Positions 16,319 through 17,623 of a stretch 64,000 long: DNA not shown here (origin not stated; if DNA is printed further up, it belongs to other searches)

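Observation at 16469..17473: Canonical sulfotransferase fold next to a pathway making a PAPS-like phosphoramidate donor: candidate novel phosphoramidate transferase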

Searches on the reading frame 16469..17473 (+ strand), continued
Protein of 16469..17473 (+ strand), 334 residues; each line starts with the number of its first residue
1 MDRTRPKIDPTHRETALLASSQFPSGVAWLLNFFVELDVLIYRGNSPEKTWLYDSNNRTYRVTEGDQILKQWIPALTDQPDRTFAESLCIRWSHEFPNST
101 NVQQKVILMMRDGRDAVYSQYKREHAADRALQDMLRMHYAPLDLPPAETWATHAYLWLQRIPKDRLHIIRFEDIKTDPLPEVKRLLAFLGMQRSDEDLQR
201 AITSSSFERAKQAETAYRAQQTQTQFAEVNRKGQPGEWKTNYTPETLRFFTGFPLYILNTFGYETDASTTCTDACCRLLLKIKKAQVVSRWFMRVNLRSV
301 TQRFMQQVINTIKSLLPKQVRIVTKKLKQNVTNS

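Call 52: search_solved_structures(query=A2, max_evalue=0.01, show_alignments=2)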
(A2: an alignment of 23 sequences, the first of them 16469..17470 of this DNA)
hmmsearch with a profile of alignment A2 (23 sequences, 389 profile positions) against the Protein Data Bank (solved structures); distinct sequences matched with E-value up to 0.01: 52.
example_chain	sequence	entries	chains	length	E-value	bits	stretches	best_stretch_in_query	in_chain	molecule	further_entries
7d1x_A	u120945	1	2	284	2.1e-15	60.3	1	86-241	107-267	Sulfotransferase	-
7eov_A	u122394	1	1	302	2.4e-15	60.1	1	86-241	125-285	cytosolic sulfotransferase SULT2A8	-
4ifb_A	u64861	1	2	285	3.4e-15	59.7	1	86-244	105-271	Bile salt sulfotransferase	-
3f3y_A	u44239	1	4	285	5.3e-15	59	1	86-244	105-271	Bile salt sulfotransferase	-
1efh_A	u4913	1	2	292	5.6e-15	58.9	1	86-245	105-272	HYDROXYSTEROID SULFOTRANSFERASE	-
1j99_A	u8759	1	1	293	6.6e-15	58.7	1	86-244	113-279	ALCOHOL SULFOTRANSFERASE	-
2ad1_A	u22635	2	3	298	6.8e-15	58.7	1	90-240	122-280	Sulfotransferase 1C2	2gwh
2qp3_A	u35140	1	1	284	7e-15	58.6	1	86-244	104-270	Bile salt sulfotransferase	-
1ov4_A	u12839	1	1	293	7.9e-15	58.4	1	86-244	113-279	Alcohol sulfotransferase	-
2qp4_A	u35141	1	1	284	9.3e-15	58.2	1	86-244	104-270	Bile salt sulfotransferase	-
5x2b_D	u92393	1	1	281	1.7e-14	57.4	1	90-242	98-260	Sulfotransferase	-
5x2b_F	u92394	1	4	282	1.7e-14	57.4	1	90-242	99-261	Sulfotransferase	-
5x2b_C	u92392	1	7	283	1.7e-14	57.3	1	90-242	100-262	Sulfotransferase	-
3bfx_A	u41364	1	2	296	2.2e-14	57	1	95-241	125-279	Sulfotransferase 1C2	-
2h8k_A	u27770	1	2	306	2.3e-14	56.9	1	90-240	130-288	SULT1C3 splice variant d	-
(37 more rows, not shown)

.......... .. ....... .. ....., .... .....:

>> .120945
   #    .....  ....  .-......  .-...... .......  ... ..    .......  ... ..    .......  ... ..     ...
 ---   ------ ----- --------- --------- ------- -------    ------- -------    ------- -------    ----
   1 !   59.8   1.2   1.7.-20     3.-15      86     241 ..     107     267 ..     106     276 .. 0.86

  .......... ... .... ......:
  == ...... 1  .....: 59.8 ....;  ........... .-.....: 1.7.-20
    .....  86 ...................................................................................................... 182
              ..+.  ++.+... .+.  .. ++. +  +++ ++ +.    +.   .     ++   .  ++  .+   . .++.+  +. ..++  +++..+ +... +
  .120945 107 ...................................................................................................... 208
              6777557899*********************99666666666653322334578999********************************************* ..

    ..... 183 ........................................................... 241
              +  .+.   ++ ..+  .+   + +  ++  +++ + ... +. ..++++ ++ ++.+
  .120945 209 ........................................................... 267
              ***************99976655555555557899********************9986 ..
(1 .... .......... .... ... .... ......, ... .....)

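Call 78: predict_structure(alignment_id=A2)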
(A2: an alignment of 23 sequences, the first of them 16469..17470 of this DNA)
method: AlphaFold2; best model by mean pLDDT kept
length: 334 residues; sequences in the alignment: 23
mean_pLDDT: 84.5   pTM: 0.79
mean pLDDT of the five models: 84.5, 84.3, 82.7, 82.4, 81.1
residues with pLDDT >= 90: 187; 70-90: 81; 50-70: 56; < 50: 10
segments of 3 or more residues with pLDDT < 50: 1-3, 291-293
pLDDT, mean of each block of 10 residues (from residue 1): 58 90 94 97 91 92 91 91 92 92 95 96 82 91 91 94 96 95 97 96 93 88 74 87 93 92 76 59 54 54 73 69 67 54
secondary structure, 60 per line:
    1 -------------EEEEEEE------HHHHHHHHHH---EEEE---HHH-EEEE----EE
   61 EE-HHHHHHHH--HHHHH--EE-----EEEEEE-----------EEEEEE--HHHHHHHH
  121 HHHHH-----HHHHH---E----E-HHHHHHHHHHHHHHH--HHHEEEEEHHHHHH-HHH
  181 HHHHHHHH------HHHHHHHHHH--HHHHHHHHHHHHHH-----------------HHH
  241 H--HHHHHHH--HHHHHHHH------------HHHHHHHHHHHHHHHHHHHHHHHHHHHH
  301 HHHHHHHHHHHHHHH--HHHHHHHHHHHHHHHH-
elements in order: E14-20 H27-36 E40-43 E51-54 E59-62 H64-71 H74-78 E88-93 E105-110 H113-125 H131-135 H146-160 E166-170 H171-176 H178-188 H195-204 H207-220 H238-241 H244-250 H253-260 H273-315 H318-333

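Call 80: fold_search(model_id=the predicted structure, library=pdb)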
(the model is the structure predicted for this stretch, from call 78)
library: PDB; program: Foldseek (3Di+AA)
matches with E <= 10: 924; with E <= 0.001: 121
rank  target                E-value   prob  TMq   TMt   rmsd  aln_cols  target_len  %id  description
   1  5x2b_D                9.1e-10  1.00  0.46  0.55   7.6       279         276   18  Crystal structure of mouse sulfotransferase SULT7A1 complexed with PAP (released 2018-03-28)
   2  5x2b_H                1.4e-08  1.00  0.48  0.57   6.8       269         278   20  Crystal structure of mouse sulfotransferase SULT7A1 complexed with PAP (released 2018-03-28)
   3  5x2b_J                1.5e-08  1.00  0.46  0.55   6.9       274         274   19  Crystal structure of mouse sulfotransferase SULT7A1 complexed with PAP (released 2018-03-28)
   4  5x2b_B                2.5e-08  1.00  0.46  0.55   7.5       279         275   19  Crystal structure of mouse sulfotransferase SULT7A1 complexed with PAP (released 2018-03-28)
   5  5x2b_G                4.8e-08  1.00  0.45  0.54   7.4       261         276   20  Crystal structure of mouse sulfotransferase SULT7A1 complexed with PAP (released 2018-03-28)
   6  5x2b_C                6.0e-08  1.00  0.45  0.53   6.6       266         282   18  Crystal structure of mouse sulfotransferase SULT7A1 complexed with PAP (released 2018-03-28)
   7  5x2b_A                6.0e-08  1.00  0.46  0.54   7.3       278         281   17  Crystal structure of mouse sulfotransferase SULT7A1 complexed with PAP (released 2018-03-28)
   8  4ifb_B                8.1e-08  1.00  0.47  0.57   6.7       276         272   16  Crystal structure of SULT 2A1 LLGG mutant with PAPS (released 2013-02-06)
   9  3f3y_A                8.1e-08  1.00  0.48  0.56   7.5       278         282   17  Crystal structure of human cytosolic sulfotransferase SULT2A1 in complex with PAP and lithocholic acid (released 2009-09-15)
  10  5x2b_F                9.6e-08  1.00  0.47  0.55   6.9       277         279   17  Crystal structure of mouse sulfotransferase SULT7A1 complexed with PAP (released 2018-03-28)
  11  5x2b_L                1.1e-07  1.00  0.45  0.53   7.6       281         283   18  Crystal structure of mouse sulfotransferase SULT7A1 complexed with PAP (released 2018-03-28)
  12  7d1x_A                1.2e-07  1.00  0.44  0.53   9.1       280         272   16  Crystal structure of 7-alpha-hydroxyl bile acid sulfotransferase (Sult2a8) (released 2021-09-22)
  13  5x2b_E                1.5e-07  1.00  0.46  0.54   7.1       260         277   21  Crystal structure of mouse sulfotransferase SULT7A1 complexed with PAP (released 2018-03-28)
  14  1x8j_A                2.1e-07  1.00  0.47  0.46   9.5       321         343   17  Crystal structure of retinol dehydratase in complex with androsterone and inactive cofactor PAP (released 2005-02-08)
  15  1x8k_A                2.3e-07  1.00  0.45  0.44   8.8       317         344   16  Crystal structure of retinol dehydratase in complex with anhydroretinol and inactive cofactor PAP (released 2005-02-08)
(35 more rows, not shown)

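Call 93: list_cluster_members(proteins=[window:16469-17470:+, window:11822-14218:+, window:59427-60893:+, P0001])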
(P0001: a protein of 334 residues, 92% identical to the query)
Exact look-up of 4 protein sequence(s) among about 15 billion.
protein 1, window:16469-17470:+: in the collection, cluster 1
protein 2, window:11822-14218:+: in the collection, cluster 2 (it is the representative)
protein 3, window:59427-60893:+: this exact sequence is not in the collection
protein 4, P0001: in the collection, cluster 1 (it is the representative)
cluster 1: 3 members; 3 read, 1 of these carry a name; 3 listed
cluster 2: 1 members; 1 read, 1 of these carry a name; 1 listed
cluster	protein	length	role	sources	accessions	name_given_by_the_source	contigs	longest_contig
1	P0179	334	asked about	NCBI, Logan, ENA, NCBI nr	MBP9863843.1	sulfotransferase domain-containing protein [Patescibacteria group bacterium]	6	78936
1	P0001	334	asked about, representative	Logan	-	-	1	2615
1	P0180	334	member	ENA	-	-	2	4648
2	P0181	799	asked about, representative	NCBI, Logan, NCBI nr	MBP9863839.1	phosphoenolpyruvate synthase [Patescibacteria group bacterium]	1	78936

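Call 95: find_encoding_contigs(protein=P0009, flank=10000, max_places=1)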
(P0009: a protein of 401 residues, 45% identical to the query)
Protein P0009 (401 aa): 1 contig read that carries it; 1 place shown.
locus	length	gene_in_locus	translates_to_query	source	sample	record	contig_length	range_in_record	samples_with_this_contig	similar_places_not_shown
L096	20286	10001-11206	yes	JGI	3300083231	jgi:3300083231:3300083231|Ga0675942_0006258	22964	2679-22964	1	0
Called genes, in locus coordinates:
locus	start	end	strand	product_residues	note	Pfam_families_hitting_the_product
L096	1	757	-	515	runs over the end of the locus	PF02874:ATP-synt_ab_N, PF00006:ATP-synt_ab, PF00306:ATP-synt_ab_C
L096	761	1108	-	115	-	PF00213:OSCP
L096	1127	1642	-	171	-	PF00430:ATP-synt_B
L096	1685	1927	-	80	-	PF00137:ATP-synt_C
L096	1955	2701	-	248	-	PF00119:ATP-synt_A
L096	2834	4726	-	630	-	PF11028:TMEM260_N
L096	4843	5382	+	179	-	PF06414:Zeta_toxin (faint), PF01583:APS_kinase, PF13238:AAA_18 (weak), PF13671:AAA_33 (weak)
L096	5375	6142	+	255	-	PF01209:Ubie_methyltran, PF13847:Methyltransf_31 (weak), PF08241:Methyltransf_11, PF08242:Methyltransf_12 (weak), PF13649:Methyltransf_25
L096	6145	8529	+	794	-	PF01326:PPDK_N (faint), PF00391:PEP-utilizers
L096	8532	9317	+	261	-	PF00483:NTP_transferase, PF01128:IspD (faint), PF12804:NTP_transf_3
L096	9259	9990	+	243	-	PF07722:Peptidase_C26, PF00117:GATase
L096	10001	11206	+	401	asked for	PF00685:Sulfotransfer_1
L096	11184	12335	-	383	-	PF00534:Glycos_transf_1, PF13692:Glyco_trans_1_4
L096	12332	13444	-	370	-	PF13439:Glyco_transf_4, PF20706:GT4-conflict, PF00534:Glycos_transf_1, PF13692:Glyco_trans_1_4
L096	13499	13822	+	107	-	-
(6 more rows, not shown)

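Call 96: find_encoding_contigs(protein=P0011, flank=10000, max_places=1)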
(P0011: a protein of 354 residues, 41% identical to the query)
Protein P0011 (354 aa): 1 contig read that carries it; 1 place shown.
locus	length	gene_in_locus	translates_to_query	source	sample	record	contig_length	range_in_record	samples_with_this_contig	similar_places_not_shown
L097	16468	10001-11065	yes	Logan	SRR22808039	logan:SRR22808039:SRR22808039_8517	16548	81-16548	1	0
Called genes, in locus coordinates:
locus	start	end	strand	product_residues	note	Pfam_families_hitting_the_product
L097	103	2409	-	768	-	PF04932:Wzy_C, PF13432:TPR_16 (faint), PF07719:TPR_2 (faint), PF12895:ANAPC3 (weak), PF13181:TPR_8 (faint), PF13424:TPR_12 (faint), PF13428:TPR_14 (faint), PF14559:TPR_19 (weak), +3 more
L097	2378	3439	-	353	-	PF01370:Epimerase, PF02719:Polysacc_synt_2, PF04321:RmlD_sub_bind, PF16363:GDP_Man_Dehyd, PF07993:NAD_binding_4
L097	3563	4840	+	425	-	PF01943:Polysacc_synt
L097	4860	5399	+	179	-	PF01583:APS_kinase, PF08433:KTI12 (weak), PF13238:AAA_18 (weak), PF13671:AAA_33 (weak)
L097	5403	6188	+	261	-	PF01209:Ubie_methyltran, PF08241:Methyltransf_11, PF08242:Methyltransf_12 (faint), PF13649:Methyltransf_25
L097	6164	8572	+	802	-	PF01326:PPDK_N (weak), PF00391:PEP-utilizers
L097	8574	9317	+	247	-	PF00483:NTP_transferase, PF12804:NTP_transf_3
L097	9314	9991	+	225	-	PF07722:Peptidase_C26, PF00117:GATase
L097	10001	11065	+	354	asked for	PF00685:Sulfotransfer_1, PF13469:Sulfotransfer_3 (faint)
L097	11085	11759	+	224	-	PF00702:Hydrolase, PF13419:HAD_2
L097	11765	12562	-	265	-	-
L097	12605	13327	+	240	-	PF00483:NTP_transferase, PF12804:NTP_transf_3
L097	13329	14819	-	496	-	PF07507:WavE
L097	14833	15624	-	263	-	PF03721:UDPG_MGDP_dh_N, PF00984:UDPG_MGDP_dh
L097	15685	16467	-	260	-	?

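Call 97: find_encoding_contigs(protein=P0014, flank=10000, max_places=1)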
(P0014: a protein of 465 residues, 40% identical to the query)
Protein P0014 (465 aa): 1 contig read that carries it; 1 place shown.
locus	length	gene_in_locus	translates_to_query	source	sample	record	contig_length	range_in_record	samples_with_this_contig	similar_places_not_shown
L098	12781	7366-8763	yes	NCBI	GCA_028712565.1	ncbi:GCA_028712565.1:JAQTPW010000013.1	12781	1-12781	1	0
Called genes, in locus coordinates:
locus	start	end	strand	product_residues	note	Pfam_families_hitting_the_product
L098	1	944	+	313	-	PF00535:Glycos_transf_2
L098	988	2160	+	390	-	PF01041:DegT_DnrJ_EryC1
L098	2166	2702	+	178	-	PF01583:APS_kinase, PF13671:AAA_33 (weak), PF13238:AAA_18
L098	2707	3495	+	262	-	PF01209:Ubie_methyltran, PF08241:Methyltransf_11, PF08242:Methyltransf_12, PF13649:Methyltransf_25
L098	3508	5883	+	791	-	PF01326:PPDK_N (faint), PF00391:PEP-utilizers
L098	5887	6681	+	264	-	PF00483:NTP_transferase, PF12804:NTP_transf_3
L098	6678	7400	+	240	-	PF07722:Peptidase_C26, PF00117:GATase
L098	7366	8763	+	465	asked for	PF00685:Sulfotransfer_1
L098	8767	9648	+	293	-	PF02475:TRM5-TYW2_MTfase, PF13847:Methyltransf_31 (faint), PF05050:Methyltransf_21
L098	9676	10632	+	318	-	PF01073:3Beta_HSD, PF01370:Epimerase, PF02719:Polysacc_synt_2 (faint), PF04321:RmlD_sub_bind, PF07993:NAD_binding_4 (faint), PF16363:GDP_Man_Dehyd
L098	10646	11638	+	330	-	PF00535:Glycos_transf_2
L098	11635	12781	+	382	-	PF01943:Polysacc_synt, PF13440:Polysacc_synt_3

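Call 98: find_encoding_contigs(protein=P0012, flank=10000, max_places=1)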
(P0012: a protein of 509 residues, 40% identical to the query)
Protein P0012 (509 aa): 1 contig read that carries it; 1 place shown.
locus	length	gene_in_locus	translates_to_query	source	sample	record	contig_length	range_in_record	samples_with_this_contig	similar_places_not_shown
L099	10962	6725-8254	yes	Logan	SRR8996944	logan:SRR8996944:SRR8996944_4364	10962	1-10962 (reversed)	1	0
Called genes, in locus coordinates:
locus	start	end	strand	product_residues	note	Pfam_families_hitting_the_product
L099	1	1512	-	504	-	?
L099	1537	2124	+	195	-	PF06414:Zeta_toxin (weak), PF01583:APS_kinase, PF08433:KTI12, PF13238:AAA_18 (weak), PF13671:AAA_33 (weak), PF13207:AAA_17 (weak)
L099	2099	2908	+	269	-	PF13489:Methyltransf_23 (weak), PF01209:Ubie_methyltran, PF13847:Methyltransf_31 (weak), PF08241:Methyltransf_11, PF08242:Methyltransf_12, PF13649:Methyltransf_25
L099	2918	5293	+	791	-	PF01326:PPDK_N (faint), PF00391:PEP-utilizers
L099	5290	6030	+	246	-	PF00483:NTP_transferase (weak), PF12804:NTP_transf_3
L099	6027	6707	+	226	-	PF07722:Peptidase_C26, PF00117:GATase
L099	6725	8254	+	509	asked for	PF00685:Sulfotransfer_1, PF13469:Sulfotransfer_3 (faint)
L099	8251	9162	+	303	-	PF01531:Glyco_transf_11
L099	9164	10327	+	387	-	PF00534:Glycos_transf_1, PF13692:Glyco_trans_1_4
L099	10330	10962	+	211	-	?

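Call 108: search_protein_representatives(alignment_id=A2)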
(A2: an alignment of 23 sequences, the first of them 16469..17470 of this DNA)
Query: 23 sequences, 389 profile positions. Proteins with E-value up to 0.001 (for the whole library): 13154; up to 1e-10: 3241; up to 1e-30: 341. The best 150 are listed.
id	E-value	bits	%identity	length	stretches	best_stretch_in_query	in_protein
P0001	4.5e-129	447.8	-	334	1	3-321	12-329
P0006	2.9e-128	445.1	-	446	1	4-370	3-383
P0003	3.8e-126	438.1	-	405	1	4-383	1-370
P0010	5.8e-125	434.2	-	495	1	3-383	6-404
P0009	1.1e-120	420.2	-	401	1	4-361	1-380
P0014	1.6e-120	419.6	-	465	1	3-388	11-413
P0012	5.5e-118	411.3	-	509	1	4-381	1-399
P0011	2.6e-117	409.0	-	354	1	1-328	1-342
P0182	4.3e-116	405.0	-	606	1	4-338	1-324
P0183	1.5e-114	399.9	-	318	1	4-281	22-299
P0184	1.6e-109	383.4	-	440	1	5-362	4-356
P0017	4.7e-108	378.5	-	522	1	2-388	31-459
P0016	6.3e-106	371.6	-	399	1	4-381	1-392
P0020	2.3e-103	363.1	-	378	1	3-357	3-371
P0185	3.4e-101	356.0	-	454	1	6-371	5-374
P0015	2.9e-95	336.4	-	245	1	18-256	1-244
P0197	3.3e-80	286.9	-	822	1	4-361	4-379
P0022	2.8e-77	277.2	-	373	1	7-324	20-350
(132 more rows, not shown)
